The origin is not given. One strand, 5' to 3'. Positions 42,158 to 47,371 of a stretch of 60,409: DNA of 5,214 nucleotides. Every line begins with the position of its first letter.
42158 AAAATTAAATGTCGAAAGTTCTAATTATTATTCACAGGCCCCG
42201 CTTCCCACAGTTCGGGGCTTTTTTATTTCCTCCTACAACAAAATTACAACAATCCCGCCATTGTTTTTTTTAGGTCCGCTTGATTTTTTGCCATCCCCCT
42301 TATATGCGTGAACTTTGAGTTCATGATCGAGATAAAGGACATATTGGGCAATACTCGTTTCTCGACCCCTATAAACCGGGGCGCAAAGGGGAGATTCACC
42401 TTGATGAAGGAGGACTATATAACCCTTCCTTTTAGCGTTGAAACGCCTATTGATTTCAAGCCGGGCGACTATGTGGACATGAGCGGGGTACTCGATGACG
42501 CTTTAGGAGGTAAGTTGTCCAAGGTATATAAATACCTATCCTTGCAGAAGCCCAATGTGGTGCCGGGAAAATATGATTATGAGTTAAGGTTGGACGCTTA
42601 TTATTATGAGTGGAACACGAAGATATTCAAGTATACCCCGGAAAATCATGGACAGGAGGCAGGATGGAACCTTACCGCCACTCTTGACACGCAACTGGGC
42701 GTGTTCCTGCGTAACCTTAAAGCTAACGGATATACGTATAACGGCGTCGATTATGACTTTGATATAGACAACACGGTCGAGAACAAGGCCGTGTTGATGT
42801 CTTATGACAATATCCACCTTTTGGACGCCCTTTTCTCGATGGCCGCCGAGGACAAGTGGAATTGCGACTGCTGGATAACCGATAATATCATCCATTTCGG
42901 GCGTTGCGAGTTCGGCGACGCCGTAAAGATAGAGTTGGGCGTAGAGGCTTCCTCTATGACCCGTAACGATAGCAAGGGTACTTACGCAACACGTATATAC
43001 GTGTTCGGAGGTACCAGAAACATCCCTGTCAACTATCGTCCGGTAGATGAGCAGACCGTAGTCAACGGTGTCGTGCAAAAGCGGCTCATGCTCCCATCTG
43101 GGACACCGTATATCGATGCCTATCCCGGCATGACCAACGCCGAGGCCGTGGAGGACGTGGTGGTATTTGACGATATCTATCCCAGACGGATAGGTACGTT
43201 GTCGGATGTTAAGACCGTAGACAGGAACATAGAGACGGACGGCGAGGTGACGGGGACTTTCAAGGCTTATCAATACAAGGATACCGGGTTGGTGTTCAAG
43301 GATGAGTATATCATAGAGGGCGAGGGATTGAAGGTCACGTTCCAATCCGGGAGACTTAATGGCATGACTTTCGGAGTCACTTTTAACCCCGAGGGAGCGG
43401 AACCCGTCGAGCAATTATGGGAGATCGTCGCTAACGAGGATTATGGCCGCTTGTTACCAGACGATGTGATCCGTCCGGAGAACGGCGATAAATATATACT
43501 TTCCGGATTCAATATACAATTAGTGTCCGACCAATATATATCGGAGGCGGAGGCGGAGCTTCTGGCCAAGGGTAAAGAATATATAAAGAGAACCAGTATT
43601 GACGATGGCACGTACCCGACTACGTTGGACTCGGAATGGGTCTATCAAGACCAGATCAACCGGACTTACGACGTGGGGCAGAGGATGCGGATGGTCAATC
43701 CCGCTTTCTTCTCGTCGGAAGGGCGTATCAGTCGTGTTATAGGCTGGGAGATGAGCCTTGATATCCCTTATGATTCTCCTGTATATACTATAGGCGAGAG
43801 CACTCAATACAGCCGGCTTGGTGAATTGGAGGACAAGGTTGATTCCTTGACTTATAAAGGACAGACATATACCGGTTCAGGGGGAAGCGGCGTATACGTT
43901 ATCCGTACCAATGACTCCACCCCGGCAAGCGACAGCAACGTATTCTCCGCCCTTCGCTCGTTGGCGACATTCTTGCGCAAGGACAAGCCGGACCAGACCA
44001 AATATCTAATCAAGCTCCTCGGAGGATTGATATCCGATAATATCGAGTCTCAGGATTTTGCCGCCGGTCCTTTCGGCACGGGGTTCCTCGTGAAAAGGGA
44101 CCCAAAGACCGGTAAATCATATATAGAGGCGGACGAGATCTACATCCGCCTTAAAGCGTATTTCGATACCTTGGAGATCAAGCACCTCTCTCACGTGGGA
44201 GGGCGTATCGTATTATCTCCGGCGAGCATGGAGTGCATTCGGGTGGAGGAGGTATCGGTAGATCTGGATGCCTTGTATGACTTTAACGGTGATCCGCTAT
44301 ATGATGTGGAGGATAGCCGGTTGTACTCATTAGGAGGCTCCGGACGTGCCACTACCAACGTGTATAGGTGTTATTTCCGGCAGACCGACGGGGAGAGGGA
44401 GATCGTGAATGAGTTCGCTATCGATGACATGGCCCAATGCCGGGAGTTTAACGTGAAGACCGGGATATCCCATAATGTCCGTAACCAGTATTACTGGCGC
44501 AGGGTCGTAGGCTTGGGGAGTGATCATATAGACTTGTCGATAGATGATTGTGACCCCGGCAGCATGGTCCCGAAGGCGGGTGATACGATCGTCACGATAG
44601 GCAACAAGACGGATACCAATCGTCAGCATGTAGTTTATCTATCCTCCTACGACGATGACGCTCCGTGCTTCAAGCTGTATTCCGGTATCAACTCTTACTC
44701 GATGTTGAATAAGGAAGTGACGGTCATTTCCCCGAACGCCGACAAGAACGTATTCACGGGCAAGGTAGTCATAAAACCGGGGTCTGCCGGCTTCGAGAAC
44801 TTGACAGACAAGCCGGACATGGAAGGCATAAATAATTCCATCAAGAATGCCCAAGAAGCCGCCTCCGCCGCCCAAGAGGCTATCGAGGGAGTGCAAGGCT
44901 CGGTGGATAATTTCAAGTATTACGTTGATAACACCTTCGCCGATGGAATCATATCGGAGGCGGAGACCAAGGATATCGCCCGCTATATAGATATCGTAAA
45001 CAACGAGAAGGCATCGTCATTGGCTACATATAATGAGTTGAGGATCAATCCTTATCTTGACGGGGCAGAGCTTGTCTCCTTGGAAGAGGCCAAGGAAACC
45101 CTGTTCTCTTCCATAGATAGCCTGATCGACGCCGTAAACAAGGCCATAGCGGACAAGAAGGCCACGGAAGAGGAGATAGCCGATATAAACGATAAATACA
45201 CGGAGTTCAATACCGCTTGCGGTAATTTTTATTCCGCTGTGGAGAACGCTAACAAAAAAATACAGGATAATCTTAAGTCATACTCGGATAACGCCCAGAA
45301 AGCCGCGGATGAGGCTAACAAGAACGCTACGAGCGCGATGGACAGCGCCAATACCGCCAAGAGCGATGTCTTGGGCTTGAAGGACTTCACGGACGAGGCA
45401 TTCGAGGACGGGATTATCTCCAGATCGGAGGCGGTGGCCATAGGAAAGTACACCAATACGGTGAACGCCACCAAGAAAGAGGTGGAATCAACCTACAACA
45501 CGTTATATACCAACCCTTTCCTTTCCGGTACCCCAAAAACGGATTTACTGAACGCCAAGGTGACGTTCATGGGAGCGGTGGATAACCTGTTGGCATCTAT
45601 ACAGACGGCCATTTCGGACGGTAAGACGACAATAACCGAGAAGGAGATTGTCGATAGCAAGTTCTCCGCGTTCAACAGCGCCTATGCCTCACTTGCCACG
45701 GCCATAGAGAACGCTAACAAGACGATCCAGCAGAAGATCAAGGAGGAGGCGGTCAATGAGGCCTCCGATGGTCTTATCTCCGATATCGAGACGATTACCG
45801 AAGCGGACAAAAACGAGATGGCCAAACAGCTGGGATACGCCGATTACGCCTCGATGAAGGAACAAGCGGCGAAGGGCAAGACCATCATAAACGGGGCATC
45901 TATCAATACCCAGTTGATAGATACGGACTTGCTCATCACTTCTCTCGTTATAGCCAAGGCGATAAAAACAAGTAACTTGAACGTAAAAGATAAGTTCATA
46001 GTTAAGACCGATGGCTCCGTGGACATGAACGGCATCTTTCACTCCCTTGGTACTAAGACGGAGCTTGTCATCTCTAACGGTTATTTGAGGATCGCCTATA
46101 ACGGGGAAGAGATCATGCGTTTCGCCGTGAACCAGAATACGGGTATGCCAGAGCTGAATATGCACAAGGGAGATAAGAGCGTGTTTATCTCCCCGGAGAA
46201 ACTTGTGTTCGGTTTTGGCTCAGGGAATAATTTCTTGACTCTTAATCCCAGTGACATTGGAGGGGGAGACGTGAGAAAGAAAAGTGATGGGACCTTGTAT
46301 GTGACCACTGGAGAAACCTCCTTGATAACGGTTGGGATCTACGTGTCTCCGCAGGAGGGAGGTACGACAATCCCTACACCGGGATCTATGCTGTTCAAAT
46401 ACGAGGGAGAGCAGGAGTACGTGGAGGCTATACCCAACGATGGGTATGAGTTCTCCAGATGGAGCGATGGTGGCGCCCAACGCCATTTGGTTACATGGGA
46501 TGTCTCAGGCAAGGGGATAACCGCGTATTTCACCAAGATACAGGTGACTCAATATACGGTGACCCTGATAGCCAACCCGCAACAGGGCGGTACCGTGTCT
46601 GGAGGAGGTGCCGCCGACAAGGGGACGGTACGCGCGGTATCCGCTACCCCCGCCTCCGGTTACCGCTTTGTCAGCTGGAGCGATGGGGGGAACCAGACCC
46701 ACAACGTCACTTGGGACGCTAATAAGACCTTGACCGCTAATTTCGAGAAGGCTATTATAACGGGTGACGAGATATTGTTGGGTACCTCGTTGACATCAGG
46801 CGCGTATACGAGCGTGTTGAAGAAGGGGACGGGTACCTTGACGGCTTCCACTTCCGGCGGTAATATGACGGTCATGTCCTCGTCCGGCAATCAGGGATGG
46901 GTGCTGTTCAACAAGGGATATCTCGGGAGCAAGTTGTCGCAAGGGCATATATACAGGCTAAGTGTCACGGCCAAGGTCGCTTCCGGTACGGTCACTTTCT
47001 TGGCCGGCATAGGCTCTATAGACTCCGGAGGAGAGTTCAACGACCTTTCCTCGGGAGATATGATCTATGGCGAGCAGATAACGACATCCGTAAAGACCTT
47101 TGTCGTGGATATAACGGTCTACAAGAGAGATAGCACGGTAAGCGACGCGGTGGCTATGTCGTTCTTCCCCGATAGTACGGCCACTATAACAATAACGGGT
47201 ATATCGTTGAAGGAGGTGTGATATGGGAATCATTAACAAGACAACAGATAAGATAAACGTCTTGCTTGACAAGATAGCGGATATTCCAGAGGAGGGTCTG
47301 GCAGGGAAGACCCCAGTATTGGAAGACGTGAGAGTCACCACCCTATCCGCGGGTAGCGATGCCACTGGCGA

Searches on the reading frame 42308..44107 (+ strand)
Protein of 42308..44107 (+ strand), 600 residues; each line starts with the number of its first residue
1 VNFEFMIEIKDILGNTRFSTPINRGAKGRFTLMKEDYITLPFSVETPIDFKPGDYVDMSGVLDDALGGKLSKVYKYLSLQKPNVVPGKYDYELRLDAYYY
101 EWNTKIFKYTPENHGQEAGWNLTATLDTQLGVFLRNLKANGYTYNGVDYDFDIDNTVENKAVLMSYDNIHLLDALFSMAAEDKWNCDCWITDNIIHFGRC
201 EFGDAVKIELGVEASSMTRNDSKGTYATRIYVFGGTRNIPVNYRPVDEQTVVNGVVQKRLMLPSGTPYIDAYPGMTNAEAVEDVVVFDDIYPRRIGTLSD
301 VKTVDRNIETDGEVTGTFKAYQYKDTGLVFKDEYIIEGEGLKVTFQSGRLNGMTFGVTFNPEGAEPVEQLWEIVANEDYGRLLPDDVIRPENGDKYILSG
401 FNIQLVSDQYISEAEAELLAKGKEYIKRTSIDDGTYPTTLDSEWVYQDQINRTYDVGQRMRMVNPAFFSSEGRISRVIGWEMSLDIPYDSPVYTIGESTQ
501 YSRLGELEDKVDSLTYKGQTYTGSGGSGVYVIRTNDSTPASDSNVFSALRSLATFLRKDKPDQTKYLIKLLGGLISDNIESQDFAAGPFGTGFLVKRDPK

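Call 15: search_dna_similar(query=window:42308-44107:+, collection=phages, mode=protein, max_rows=20)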
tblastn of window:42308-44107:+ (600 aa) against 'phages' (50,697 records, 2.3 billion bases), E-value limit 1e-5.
Records with a match: 47; places in all: 47; records where one place covers at least 80% of the query: 29.
Best place of each record, by identity: 60-80% 1; <60% 46.
By first word of the organism name: Bacteroides 22; Bacteriophage 14; Porphyromonas 10; Elizabethkingia 1.
By host as written in the record: - 24; Bacteroides xylanisolvens HM7 2; Bacteroides koreensis HM3 2; Bacteroides salyersiae BG8 1; Porphyromonas gingivalis 381OKJP 1; Porphyromonas gingivalis WW2885 1; Porphyromonas gingivalis HG1691old 1; Porphyromonas gingivalis KCOM 2797 1; and 14 more.
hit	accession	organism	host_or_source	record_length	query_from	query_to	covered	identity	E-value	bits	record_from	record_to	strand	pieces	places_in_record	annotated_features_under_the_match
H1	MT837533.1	Bacteriophage sp.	human fecal samples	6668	6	573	95%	68.7%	0e+0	776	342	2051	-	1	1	record has no annotation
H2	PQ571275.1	Bacteroides phage BS-TP2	Bacteroides salyersiae BG8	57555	2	592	99%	54.9%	0e+0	608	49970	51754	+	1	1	tail domain-containing protein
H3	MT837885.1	Bacteriophage sp.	human fecal samples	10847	2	592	99%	54.9%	0e+0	606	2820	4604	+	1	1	record has no annotation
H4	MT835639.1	Bacteriophage sp.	human fecal samples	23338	7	579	96%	41.9%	3e-67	449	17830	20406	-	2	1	record has no annotation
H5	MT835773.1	Bacteriophage sp.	human fecal samples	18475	3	558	93%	36.8%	3e-88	305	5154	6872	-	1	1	record has no annotation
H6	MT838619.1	Bacteriophage sp.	human fecal samples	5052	7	600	99%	32.6%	2e-65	238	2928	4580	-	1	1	record has no annotation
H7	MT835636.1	Bacteriophage sp.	human fecal samples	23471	17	583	95%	33.2%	2e-81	285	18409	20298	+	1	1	record has no annotation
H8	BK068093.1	Porphyromonas phage phage012a_381OKJP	Porphyromonas gingivalis 381OKJP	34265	31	590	93%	26.8%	9e-27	122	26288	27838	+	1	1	tail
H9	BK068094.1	Porphyromonas phage phage013a_WW2885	Porphyromonas gingivalis WW2885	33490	31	590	93%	26.8%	1e-26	121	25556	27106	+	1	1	tail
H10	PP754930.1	Porphyromonas phage phage010a_HG1691old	Porphyromonas gingivalis HG1691old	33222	31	590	93%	26.7%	1e-27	125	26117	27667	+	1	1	tail protein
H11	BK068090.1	Porphyromonas phage phage008a_KCOM2797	Porphyromonas gingivalis KCOM 2797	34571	31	590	93%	26.5%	2e-27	124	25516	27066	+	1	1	tail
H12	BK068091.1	Porphyromonas phage phage009a_Kyudai3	Porphyromonas gingivalis Kyudai-3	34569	31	590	93%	26.5%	2e-27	124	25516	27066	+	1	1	tail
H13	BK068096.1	Porphyromonas phage phage015a_SRR9217400mag3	Porphyromonas gingivalis ...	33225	31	590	93%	26.5%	2e-27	124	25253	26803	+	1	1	tail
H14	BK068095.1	Porphyromonas phage phage014a_Kyudai4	Porphyromonas gingivalis Kyuda-4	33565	31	590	93%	26.5%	2e-27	124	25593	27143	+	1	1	tail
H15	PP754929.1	Porphyromonas phage phage007a_Bg4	Porphyromonas gingivalis Bg4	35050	31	590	93%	26.4%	9e-26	119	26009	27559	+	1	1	tail protein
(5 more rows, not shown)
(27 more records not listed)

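Call 37: get_annotated_region(hit=H2, flank=9000)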
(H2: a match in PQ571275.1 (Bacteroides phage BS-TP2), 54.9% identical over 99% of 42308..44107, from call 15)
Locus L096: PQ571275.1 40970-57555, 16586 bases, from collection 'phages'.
description: Bacteroides phage BS-TP2, complete genome.
organism: Bacteroides phage BS-TP2 (NCBI taxid 3385222)
taxonomy: Viruses
host: Bacteroides salyersiae BG8; source: sewage from septic tank; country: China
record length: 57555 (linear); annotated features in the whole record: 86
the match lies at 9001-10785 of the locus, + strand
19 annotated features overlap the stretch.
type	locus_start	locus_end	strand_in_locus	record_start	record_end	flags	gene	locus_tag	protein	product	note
CDS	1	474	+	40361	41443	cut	-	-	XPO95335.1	major head protein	BS-TP2_gp68; BS-TP2_gp68; Annot2=(hmm profile search-phrog [Rank2]) phrog_29 major head protein;Annot3=(structure ...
CDS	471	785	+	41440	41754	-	-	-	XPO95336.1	hypothetical protein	BS-TP2_gp69; BS-TP2_gp69; None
CDS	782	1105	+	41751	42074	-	-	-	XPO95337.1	Head-tail adaptor protein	BS-TP2_gp70; BS-TP2_gp70; Annot2=(structure alignment-afuniprot50) AF-A0A7Y0ST01-F1-model_v4 Phage head closure ...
CDS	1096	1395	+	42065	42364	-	-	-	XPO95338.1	hypothetical protein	BS-TP2_gp71; BS-TP2_gp71; None; HK97 gp10 family phage protein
CDS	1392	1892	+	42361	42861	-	-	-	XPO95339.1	DUF2829 domain-containing protein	BS-TP2_gp72; BS-TP2_gp72; Annot2=(structure alignment-afuniprot50) AF-A0A0D1Y063-F1-model_v4 Phage related protein ...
CDS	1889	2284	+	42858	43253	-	-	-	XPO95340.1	hypothetical protein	BS-TP2_gp73; BS-TP2_gp73; Annot2=(structure alignment-afuniprot50) AF-A0A3M1JWX5-F1-model_v4 DUF3168 domain-containing ...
CDS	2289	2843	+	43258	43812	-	-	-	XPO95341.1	tail protein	BS-TP2_gp74; BS-TP2_gp74; Annot2=(structure alignment-afuniprot50) AF-A0A173LXC8-F1-model_v4 Phage portal ...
CDS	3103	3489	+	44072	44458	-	-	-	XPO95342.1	hypothetical protein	BS-TP2_gp75; BS-TP2_gp75; None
CDS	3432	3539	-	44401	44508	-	-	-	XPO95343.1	hypothetical protein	BS-TP2_gp76; BS-TP2_gp76; None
CDS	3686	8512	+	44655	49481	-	-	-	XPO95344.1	tail length tape measure protein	BS-TP2_gp77; BS-TP2_gp77; None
CDS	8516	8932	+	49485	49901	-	-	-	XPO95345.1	tail protein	BS-TP2_gp78; BS-TP2_gp78; Annot2=(structure alignment-afuniprot50) AF-A0A2C5PDZ7-F1-model_v4 Phage tail ...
CDS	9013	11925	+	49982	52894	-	-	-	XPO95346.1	tail domain-containing protein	BS-TP2_gp79; BS-TP2_gp79; Annot2=(structure alignment-afuniprot50) AF-A0A7T9NJJ9-F1-model_v4 Phage tail ...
CDS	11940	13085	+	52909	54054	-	-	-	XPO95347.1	hypothetical protein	BS-TP2_gp80; BS-TP2_gp80; None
CDS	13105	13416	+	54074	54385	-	-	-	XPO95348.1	hypothetical protein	BS-TP2_gp81; BS-TP2_gp81; None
CDS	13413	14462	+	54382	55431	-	-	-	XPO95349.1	hypothetical protein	BS-TP2_gp82; BS-TP2_gp82; None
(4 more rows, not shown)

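Call 89: get_annotated_region(hit=H10, flank=7000)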
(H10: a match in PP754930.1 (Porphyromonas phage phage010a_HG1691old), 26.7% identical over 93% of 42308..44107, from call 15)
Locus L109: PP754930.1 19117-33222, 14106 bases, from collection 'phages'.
description: Porphyromonas phage phage010a_HG1691old, complete genome.
organism: Porphyromonas phage phage010a_HG1691old (NCBI taxid 3144282)
taxonomy: Viruses
host: Porphyromonas gingivalis HG1691old; source: human; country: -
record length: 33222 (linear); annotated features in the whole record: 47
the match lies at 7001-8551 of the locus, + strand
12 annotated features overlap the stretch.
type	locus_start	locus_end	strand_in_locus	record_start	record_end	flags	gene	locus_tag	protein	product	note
CDS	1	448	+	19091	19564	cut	-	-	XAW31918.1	endolysin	-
CDS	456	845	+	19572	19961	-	-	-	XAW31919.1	holin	-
CDS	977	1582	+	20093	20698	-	-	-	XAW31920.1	hypothetical protein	-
CDS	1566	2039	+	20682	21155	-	-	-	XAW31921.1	major tail protein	-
CDS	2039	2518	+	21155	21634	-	-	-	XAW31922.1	hypothetical protein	-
CDS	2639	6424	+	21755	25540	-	-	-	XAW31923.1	tail tape measure protein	-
CDS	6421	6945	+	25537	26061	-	-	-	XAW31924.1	receptor binding protein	-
CDS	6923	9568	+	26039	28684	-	-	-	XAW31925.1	tail protein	-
CDS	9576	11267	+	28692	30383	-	-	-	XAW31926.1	tail protein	-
CDS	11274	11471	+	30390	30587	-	-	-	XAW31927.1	hypothetical protein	-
CDS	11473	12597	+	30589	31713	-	-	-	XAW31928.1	tail protein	-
CDS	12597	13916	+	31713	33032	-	-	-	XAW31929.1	tail protein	-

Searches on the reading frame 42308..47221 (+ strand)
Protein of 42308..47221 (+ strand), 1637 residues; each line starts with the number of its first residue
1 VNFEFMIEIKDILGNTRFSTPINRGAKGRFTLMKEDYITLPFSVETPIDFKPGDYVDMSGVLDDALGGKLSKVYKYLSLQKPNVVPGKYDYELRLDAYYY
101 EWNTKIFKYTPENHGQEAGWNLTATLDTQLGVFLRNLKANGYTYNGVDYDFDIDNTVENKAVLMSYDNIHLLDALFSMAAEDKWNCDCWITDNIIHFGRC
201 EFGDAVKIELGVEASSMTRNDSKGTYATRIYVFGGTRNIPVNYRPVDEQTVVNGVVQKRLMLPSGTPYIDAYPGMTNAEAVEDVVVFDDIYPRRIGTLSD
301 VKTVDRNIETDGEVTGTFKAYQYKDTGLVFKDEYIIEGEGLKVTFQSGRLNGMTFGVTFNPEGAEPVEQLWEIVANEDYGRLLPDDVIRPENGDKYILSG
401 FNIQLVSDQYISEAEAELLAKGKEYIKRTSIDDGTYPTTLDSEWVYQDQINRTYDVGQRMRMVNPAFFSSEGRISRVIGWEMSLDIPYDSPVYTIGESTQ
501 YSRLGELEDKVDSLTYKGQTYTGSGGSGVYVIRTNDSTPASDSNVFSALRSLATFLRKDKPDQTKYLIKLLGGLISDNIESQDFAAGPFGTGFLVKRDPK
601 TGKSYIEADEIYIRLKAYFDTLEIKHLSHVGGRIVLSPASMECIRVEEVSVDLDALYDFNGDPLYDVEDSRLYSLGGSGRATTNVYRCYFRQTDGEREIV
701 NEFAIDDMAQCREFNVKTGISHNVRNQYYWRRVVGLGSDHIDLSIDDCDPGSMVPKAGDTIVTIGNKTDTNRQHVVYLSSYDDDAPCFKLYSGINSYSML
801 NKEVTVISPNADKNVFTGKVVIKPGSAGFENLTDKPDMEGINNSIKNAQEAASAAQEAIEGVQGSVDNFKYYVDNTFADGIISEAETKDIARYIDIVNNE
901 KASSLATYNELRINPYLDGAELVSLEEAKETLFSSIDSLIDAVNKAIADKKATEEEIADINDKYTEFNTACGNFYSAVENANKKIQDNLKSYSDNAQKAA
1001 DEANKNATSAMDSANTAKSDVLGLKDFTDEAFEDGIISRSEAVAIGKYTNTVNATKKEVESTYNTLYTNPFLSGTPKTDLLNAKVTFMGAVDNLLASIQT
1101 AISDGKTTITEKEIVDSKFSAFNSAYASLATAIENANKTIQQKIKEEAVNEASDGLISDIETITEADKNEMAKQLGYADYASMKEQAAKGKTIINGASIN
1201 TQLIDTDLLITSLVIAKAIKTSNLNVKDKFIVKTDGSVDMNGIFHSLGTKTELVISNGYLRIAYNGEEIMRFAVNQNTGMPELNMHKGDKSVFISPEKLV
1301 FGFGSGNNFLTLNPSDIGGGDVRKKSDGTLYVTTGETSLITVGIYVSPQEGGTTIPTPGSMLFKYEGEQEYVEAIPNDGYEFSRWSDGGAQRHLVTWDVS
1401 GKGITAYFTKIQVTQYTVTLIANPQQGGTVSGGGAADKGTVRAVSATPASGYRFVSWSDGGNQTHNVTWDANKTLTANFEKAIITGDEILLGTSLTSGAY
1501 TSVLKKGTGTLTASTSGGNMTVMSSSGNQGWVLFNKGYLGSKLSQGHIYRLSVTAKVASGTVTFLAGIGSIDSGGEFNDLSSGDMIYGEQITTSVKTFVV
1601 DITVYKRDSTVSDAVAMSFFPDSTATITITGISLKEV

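Call 5: search_protein_families(library=pfam, proteins=[window:42308-47221:+], max_evalue=0.1)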
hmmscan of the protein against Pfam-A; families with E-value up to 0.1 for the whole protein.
window:42308-47221:+ (1637 aa): 3 families
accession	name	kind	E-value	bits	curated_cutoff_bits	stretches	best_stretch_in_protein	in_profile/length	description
PF18998.6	Flg_new_2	-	1.4e-18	67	23.6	2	1419-1481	2-71/73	Divergent InlB B-repeat domain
PF07889.17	DUF1664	-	0.0012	19.3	34.6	1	924-986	56-118/124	Protein of unknown function (DUF1664)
PF09479.16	Flg_new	-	0.024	15.2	27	0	1416-1478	1-59/65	Listeria-Bacteroides repeat domain (List_Bact_rpt)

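Call 13: search_protein_families(library=phrogs, proteins=[window:42308-47221:+], max_evalue=0.01)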
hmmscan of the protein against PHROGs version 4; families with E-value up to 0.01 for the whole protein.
window:42308-47221:+ (1637 aa): 10 families
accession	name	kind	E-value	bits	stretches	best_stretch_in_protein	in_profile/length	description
phrog_38044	-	unknown function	6.8e-194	648.2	4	250-551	483-796/3576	-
phrog_17422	-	unknown function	1.8e-119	401.1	2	6-649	1-624/961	-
phrog_22546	-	unknown function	1.5e-77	262.4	3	6-581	2-547/1386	-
phrog_26019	-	unknown function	2e-69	235.4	1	5-513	6-491/1347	-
phrog_27577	-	tail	6e-50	170.9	2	996-1161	727-896/1795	tail protein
phrog_19846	-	unknown function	1.6e-41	143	1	17-498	17-468/1272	-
phrog_21973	-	tail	3.4e-25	87.9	2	993-1146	335-489/3605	tail protein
phrog_2204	-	other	8.2e-24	85.1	2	1015-1185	464-639/764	glycerophosphoryl diester phosphodiesterase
phrog_2929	-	tail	8.3e-15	54.1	2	837-998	367-519/1939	tail fiber protein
phrog_16381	-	unknown function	2e-14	52.5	2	1030-1163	1426-1563/2681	-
